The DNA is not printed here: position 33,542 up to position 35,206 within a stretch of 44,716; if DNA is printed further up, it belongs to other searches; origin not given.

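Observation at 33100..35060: Low-GC two-gene cassette: 3-TM membrane protein plus class III nucleotide cyclase, a candidate non-canonical cyclic-nucleotide defence system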

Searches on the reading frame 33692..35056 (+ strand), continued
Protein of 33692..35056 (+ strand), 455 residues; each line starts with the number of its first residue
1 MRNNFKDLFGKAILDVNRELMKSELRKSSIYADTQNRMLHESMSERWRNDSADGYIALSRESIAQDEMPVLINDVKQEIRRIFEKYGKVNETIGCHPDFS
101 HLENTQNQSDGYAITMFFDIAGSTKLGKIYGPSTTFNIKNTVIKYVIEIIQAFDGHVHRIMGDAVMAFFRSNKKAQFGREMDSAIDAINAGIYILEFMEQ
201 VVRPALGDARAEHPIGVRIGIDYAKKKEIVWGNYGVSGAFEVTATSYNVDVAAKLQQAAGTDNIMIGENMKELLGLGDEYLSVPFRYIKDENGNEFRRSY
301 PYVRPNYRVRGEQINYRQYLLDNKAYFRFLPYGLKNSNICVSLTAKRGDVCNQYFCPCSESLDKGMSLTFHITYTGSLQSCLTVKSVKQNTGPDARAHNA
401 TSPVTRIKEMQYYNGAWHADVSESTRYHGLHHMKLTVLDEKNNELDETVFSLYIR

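Call 24: find_encoding_contigs(protein=P0053, flank=3000, max_places=2)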
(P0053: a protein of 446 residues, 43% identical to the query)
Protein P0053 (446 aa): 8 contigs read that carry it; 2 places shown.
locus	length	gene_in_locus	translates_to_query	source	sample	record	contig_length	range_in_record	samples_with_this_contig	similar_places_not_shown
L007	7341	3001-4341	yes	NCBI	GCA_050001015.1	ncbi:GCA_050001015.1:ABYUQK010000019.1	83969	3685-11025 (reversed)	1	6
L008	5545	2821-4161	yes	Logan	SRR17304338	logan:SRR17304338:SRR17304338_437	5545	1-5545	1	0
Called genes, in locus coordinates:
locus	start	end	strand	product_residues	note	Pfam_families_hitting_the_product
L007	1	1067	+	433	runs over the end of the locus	PF01425:Amidase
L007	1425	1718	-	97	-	PF18593:CdiI_2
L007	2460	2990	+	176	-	PF18967:PycTM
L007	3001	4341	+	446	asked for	PF00211:Guanylate_cyc (weak)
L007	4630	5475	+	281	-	PF19924:DUF6387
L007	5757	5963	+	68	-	PF05930:Phage_AlpA, PF12728:HTH_17 (weak)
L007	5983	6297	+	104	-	-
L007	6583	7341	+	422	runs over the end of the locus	PF00589:Phage_integrase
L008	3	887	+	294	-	?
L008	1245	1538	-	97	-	PF18593:CdiI_2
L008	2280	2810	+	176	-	PF18967:PycTM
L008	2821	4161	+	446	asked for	PF00211:Guanylate_cyc (weak)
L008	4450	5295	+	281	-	PF19924:DUF6387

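Call 25: find_encoding_contigs(protein=P0089, flank=3000, max_places=2)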
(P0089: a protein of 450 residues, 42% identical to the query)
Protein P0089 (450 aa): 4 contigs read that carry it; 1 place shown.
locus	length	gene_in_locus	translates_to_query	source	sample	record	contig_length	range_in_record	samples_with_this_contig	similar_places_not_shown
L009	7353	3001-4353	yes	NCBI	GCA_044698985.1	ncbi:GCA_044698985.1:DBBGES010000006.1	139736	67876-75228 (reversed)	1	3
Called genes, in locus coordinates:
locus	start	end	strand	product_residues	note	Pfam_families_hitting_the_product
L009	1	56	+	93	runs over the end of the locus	PF04550:Phage_holin_3_2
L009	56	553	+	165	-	-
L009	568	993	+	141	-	PF28015:LysA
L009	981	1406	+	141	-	PF19361:DUF5937 (faint)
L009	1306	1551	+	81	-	PF23793:LysC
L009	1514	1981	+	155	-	PF06891:P2_Phage_GpR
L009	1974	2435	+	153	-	PF05069:Phage_tail_S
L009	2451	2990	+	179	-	PF18967:PycTM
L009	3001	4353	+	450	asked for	PF00211:Guanylate_cyc (weak), PF18134:AGS_C (weak)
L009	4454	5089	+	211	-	PF04717:Phage_base_V, PF18715:Phage_spike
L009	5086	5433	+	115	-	PF04965:GPW_gp25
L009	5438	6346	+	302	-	PF26776:Baseplate_J_N, PF26078:Baseplate_J_M, PF26079:Baseplate_J_C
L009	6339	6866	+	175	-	PF09684:Tail_P2_I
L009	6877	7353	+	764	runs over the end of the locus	PF12571:Phage_tail_fib, PF03406:Phage_fiber_2, PF21446:Gp34_trimer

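Call 26: find_encoding_contigs(protein=P0103, flank=3000, max_places=2)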
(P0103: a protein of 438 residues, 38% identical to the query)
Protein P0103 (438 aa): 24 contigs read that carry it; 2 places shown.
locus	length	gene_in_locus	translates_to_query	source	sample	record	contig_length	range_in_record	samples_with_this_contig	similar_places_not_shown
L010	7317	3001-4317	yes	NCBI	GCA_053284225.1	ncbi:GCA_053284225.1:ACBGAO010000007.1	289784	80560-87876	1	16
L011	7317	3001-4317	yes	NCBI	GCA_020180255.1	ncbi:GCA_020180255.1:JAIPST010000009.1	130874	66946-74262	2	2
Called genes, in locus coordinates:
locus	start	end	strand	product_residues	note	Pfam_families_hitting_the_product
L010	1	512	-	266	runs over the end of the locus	PF01209:Ubie_methyltran (weak), PF13489:Methyltransf_23 (weak), PF13847:Methyltransf_31, PF08241:Methyltransf_11, PF08242:Methyltransf_12, PF13649:Methyltransf_25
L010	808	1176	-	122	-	-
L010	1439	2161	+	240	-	PF00795:CN_hydrolase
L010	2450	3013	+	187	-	PF18967:PycTM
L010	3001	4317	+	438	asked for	PF00211:Guanylate_cyc (weak), PF18134:AGS_C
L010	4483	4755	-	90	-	-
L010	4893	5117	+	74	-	-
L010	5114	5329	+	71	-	-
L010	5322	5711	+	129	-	-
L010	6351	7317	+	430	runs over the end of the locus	-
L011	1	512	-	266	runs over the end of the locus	PF13489:Methyltransf_23 (weak), PF01209:Ubie_methyltran (weak), PF13847:Methyltransf_31, PF08241:Methyltransf_11, PF08242:Methyltransf_12, PF13649:Methyltransf_25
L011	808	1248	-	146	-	-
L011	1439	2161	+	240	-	PF00795:CN_hydrolase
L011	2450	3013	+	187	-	PF18967:PycTM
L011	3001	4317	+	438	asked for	PF00211:Guanylate_cyc (weak), PF18134:AGS_C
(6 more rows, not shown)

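Call 34: list_cluster_members(proteins=[window:33692-35056:+, window:33150-33680:+, P0001, P0089, P0068, P0075])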
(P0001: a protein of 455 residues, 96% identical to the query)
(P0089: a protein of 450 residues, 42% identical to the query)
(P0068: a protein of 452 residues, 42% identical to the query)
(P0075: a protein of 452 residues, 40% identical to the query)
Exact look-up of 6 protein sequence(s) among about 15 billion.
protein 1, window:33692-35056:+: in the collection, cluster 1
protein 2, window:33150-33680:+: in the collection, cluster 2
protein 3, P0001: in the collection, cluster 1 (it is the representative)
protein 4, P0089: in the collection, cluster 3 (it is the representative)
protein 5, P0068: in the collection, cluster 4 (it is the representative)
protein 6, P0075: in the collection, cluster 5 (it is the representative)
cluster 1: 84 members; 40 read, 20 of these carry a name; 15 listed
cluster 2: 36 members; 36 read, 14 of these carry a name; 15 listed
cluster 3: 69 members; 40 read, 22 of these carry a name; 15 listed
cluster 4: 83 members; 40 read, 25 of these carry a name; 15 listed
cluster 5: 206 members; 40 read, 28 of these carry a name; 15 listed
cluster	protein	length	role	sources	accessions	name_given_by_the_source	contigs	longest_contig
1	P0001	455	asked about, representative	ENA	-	-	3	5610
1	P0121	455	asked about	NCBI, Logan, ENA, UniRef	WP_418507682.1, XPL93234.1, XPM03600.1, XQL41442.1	nucleotide-binding domain-containing protein (plasmid) [Escherichia coli] | nucleotide-binding domain-containing protein n=3 Tax=Escherichia coli TaxID=562 ...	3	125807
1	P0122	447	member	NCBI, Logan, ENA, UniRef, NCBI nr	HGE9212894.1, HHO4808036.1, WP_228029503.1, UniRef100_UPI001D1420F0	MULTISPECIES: adenylate/guanylate cyclase domain-containing protein [Escherichia] | adenylate/guanylate cyclase domain-containing protein n=1 Tax=Escherichia TaxID=561 ...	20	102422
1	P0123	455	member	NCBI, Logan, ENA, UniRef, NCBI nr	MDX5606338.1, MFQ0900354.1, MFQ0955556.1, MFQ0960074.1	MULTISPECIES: adenylate/guanylate cyclase domain-containing protein [Escherichia] | adenylate/guanylate cyclase domain-containing protein n=1 Tax=Escherichia TaxID=561 ...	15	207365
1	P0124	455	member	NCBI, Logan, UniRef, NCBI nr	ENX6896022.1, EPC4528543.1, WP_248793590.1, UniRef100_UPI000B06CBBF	adenylate/guanylate cyclase domain-containing protein [Escherichia coli] | adenylate/guanylate cyclase domain-containing protein n=1 Tax=Escherichia coli TaxID=562 ...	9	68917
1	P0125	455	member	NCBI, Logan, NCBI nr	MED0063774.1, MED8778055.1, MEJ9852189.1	adenylate/guanylate cyclase domain-containing protein [Escherichia coli] | adenylate/guanylate cyclase domain-containing protein [Escherichia marmotae]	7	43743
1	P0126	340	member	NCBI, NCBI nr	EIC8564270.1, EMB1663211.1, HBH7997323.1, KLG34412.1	TPA: adenylate/guanylate cyclase domain-containing protein [Escherichia coli] | adenylate/guanylate cyclase domain-containing protein [Escherichia coli]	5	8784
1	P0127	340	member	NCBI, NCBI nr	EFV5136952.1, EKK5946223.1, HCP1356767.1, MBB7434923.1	adenylate/guanylate cyclase domain-containing protein [Salmonella enterica]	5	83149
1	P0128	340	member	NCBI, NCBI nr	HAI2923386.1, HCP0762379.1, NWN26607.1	adenylate/guanylate cyclase domain-containing protein [Escherichia marmotae]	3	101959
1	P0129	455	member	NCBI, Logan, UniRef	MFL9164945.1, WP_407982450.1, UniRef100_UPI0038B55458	adenylate/guanylate cyclase domain-containing protein [Escherichia coli] | adenylate/guanylate cyclase domain-containing protein n=1 Tax=Escherichia coli TaxID=562 ...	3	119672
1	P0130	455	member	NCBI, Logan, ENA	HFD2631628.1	TPA: adenylate/guanylate cyclase domain-containing protein [Escherichia coli]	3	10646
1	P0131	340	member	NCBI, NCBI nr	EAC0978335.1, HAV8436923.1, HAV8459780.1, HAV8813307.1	TPA: adenylate/guanylate cyclase domain-containing protein [Escherichia coli] | adenylate/guanylate cyclase domain-containing protein [Salmonella enterica subsp. ...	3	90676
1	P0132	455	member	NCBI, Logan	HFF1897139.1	TPA: adenylate/guanylate cyclase domain-containing protein [Escherichia coli]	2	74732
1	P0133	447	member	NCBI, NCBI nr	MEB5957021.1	adenylate/guanylate cyclase domain-containing protein [Escherichia coli]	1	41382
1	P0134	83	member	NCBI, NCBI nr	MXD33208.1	adenylate/guanylate cyclase domain-containing protein, partial [Escherichia coli] | adenylate/guanylate cyclase domain-containing protein [Escherichia coli]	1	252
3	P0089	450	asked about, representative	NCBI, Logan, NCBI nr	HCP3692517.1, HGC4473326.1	TPA: adenylate/guanylate cyclase domain-containing protein [Escherichia coli] | adenylate/guanylate cyclase domain-containing protein [Escherichia coli]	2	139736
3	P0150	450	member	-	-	adenylate/guanylate cyclase domain-containing protein [Escherichia coli] | adenylate/guanylate cyclase domain-containing protein n=2 Tax=Escherichia coli TaxID=562 ...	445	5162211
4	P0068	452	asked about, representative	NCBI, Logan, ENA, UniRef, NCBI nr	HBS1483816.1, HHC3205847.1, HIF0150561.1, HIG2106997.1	adenylate/guanylate cyclase domain-containing protein [Klebsiella pneumoniae] | adenylate/guanylate cyclase domain-containing protein n=2 Tax=Klebsiella pneumoniae ...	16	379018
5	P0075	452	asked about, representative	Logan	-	-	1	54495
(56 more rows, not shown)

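Call 56: predict_structure(alignment_id=A2)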
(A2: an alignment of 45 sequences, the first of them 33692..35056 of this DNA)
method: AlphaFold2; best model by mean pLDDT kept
length: 455 residues; sequences in the alignment: 45
mean_pLDDT: 84.9   pTM: 0.85
mean pLDDT of the five models: 84.9, 84.0, 83.7, 83.1, 82.8
residues with pLDDT >= 90: 285; 70-90: 106; 50-70: 26; < 50: 38
segments of 3 or more residues with pLDDT < 50: 38-71
pLDDT, mean of each block of 10 residues (from residue 1): 70 77 56 50 38 28 29 77 88 91 91 96 85 87 94 95 94 93 98 95 74 82 95 81 90 95 96 96 93 92 84 90 94 84 94 93 96 87 96 96 96 95 96 95 93 97
secondary structure, 60 per line:
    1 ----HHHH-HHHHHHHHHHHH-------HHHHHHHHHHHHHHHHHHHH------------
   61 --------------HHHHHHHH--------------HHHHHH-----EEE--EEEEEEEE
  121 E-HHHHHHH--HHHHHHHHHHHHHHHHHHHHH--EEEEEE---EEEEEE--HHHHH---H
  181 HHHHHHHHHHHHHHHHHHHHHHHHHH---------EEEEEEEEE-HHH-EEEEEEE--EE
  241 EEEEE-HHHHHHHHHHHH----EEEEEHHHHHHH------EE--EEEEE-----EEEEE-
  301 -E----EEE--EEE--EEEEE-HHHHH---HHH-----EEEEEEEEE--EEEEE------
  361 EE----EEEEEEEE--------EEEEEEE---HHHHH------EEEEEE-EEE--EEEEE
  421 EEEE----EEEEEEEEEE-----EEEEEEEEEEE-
elements in order: H5-8 H10-21 H29-48 H75-82 H97-102 E108-110 E113-121 H123-129 H132-152 E155-160 E164-169 H172-176 H180-206 E216-224 E230-236 E239-245 H247-258 E263-267 H268-274 E285-289 E295-299 E307-309 E312-314 E317-321 H323-327 E339-347 E350-354 E367-374 E383-389 H393-397 E404-409 E411-413 E416-424 E429-438 E444-454

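Call 60: fold_search(model_id=the predicted structure, library=pdb)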
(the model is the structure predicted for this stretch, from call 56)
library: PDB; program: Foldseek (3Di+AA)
matches with E <= 10: 1592; with E <= 0.001: 184
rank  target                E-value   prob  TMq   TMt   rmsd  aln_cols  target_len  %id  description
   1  8jsf_B                3.4e-20  1.00  0.45  0.78   7.2       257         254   26  Crystal structure of a cytidylate cyclase from multidrug-resistant bacterium Elizabethkingia anopheles (released 2024-07-03)
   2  8jsf_A                4.7e-20  1.00  0.43  0.77   7.1       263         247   29  Crystal structure of a cytidylate cyclase from multidrug-resistant bacterium Elizabethkingia anopheles (released 2024-07-03)
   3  3r5g_B                1.3e-12  1.00  0.35  0.77   4.2       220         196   18  Crystal structure of the adenylyl cyclase CyaB from P. aeruginosa (released 2012-01-11)
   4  3r5g_A                4.2e-12  1.00  0.35  0.77   4.2       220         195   18  Crystal structure of the adenylyl cyclase CyaB from P. aeruginosa (released 2012-01-11)
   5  2w01_D                1.6e-11  1.00  0.35  0.74   4.4       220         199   15  Crystal structure of the guanylyl cyclase Cya2 (released 2008-09-30)
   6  1wc1_A                2.1e-11  1.00  0.36  0.80   4.2       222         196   18  Soluble adenylyl cyclase CyaC from S. platensis in complex with Rp- ATPalphaS (released 2004-12-20)
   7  2w01_B                2.2e-11  1.00  0.34  0.74   4.5       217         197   16  Crystal structure of the guanylyl cyclase Cya2 (released 2008-09-30)
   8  1wc1_C                2.9e-11  1.00  0.36  0.81   4.2       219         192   17  Soluble adenylyl cyclase CyaC from S. platensis in complex with Rp- ATPalphaS (released 2004-12-20)
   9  1wc4_A                4.2e-11  1.00  0.36  0.78   4.4       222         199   17  Soluble adenylyl cyclase CyaC from S. platensis in complex with alpha, beta-methylene-ATP and Europium (released 2004-12-20)
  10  1wc1_B                4.5e-11  1.00  0.36  0.79   4.3       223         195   17  Soluble adenylyl cyclase CyaC from S. platensis in complex with Rp- ATPalphaS (released 2004-12-20)
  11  1wc0_A                4.7e-11  1.00  0.36  0.78   4.4       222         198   17  Soluble adenylyl cyclase CyaC from S. platensis in complex with alpha, beta-methylene-ATP (released 2004-12-20)
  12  2w01_C                4.7e-11  1.00  0.34  0.73   5.0       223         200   16  Crystal structure of the guanylyl cyclase Cya2 (released 2008-09-30)
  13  1wc0_B                6.2e-11  1.00  0.37  0.80   3.9       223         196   18  Soluble adenylyl cyclase CyaC from S. platensis in complex with alpha, beta-methylene-ATP (released 2004-12-20)
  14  1wc3_B                7.3e-11  1.00  0.37  0.80   4.0       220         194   17  Soluble adenylyl cyclase CyaC from S. platensis in complex with alpha, beta-methylene-ATP and Strontium (released 2004-12-20)
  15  1wc4_B                9.1e-11  1.00  0.36  0.79   4.3       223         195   18  Soluble adenylyl cyclase CyaC from S. platensis in complex with alpha, beta-methylene-ATP and Europium (released 2004-12-20)
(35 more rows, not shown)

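Call 65: search_dna_similar(query=window:33692-35056:+, collection=phages, mode=protein, max_rows=15)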
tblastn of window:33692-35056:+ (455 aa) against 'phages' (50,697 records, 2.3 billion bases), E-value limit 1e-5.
Records with a match: 2; places in all: 2; records where one place covers at least 80% of the query: 1.
Best place of each record, by identity: <60% 2.
By first word of the organism name: Klebsiella 1; Enterococcus 1.
By host as written in the record: Klebsiella pneumoniae 1; Enterococcus faecalis 1.
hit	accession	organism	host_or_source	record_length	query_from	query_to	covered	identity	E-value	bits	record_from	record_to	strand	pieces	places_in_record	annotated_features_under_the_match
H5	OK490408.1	Klebsiella phage Kp4852-2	Klebsiella pneumoniae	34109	75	454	84%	42.5%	2e-82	282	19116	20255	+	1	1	record has no annotation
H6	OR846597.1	Enterococcus phage Efs 1-1-1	Enterococcus faecalis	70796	88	282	43%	38.4%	4e-31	132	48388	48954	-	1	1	record has no annotation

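Call 66: search_dna_similar(query=window:33692-35056:+, collection=plasmids, mode=protein, max_rows=25, rows=spread)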
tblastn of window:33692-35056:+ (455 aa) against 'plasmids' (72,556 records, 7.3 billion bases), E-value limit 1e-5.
Records with a match: 102; places in all: 107; records where one place covers at least 80% of the query: 28.
Best place of each record, by identity: 90-95% 1; 80-90% 1; 60-80% 24; <60% 76.
By first word of the organism name: Sinorhizobium 49; Klebsiella 16; Rhizobium 8; Citrobacter 6; Microvirga 5; Phyllobacterium 3; Cupriavidus 3; Escherichia 2; Pantoea 2; Salmonella 1; and 7 more.
By predicted mobility (MOB-suite, as given by PLSDB): conjugative 73; non-mobilizable 21; mobilizable 8.
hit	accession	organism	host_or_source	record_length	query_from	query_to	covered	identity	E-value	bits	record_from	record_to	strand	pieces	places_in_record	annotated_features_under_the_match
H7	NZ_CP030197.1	Salmonella enterica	-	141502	1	455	100%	92.7%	0e+0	890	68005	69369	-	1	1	adenylate/guanylate cyclase domain-containing protein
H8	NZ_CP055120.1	Klebsiella pneumoniae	Shek Wu Hui WWTPs_100 WWTPs influent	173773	1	448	98%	61.6%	0e+0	588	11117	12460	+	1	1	adenylate/guanylate cyclase domain-containing protein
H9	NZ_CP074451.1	Klebsiella michiganensis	Homo sapiens,urine, clean catch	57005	1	448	98%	61.6%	0e+0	588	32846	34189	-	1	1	adenylate/guanylate cyclase domain-containing protein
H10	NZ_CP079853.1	Klebsiella pneumoniae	Homo sapiens,feces,feces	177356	1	448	98%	61.6%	0e+0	588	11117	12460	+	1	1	adenylate/guanylate cyclase domain-containing protein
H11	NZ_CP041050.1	Citrobacter sp. CF971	Homo sapiens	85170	1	448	98%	61.6%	0e+0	588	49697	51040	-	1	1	adenylate/guanylate cyclase domain-containing protein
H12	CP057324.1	Citrobacter freundii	culture,Pooled pig faecal samples ...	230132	1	448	98%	61.6%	0e+0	588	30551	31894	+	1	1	adenylate/guanylate cyclase domain-containing protein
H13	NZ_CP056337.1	Citrobacter freundii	culture,Wastewater effluent sample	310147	1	448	98%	61.3%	6e-161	592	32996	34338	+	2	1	adenylate/guanylate cyclase domain-containing protein | hypothetical protein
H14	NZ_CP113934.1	Acinetobacter sp. ESL0695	Melipona lateralis,Rain forest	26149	34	331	65%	32.1%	4e-37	152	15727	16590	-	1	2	adenylate/guanylate cyclase domain-containing protein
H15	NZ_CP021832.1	Sinorhizobium meliloti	Medicago truncatula,Single Cell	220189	100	293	43%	28.9%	2e-9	68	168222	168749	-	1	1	adenylate/guanylate cyclase domain-containing protein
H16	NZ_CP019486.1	Sinorhizobium meliloti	alfalfa,single cell,nitrogen fixing ...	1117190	115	306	42%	28.1%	4e-6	57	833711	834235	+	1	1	record has no annotation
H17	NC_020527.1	Sinorhizobium meliloti 2011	-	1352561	115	306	42%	28.1%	4e-6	57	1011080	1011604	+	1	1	none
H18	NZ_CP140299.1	Sinorhizobium kummerowiae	Kummerowia stipulacea,Pure culture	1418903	115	306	42%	28.1%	4e-6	57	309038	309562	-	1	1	none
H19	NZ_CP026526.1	Sinorhizobium meliloti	Medicago sativa L. subsp. ambigua,Cell ...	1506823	115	306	42%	28.1%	4e-6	57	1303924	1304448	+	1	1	none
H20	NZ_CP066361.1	Sinorhizobium meliloti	Medicago lupulina L.,nodules of ...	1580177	115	306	42%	28.1%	4e-6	57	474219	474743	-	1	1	none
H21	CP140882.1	Sinorhizobium meliloti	Medicago lupulina,whole organism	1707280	115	306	42%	28.1%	4e-6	57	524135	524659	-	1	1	adenylate/guanylate cyclase domain-containing protein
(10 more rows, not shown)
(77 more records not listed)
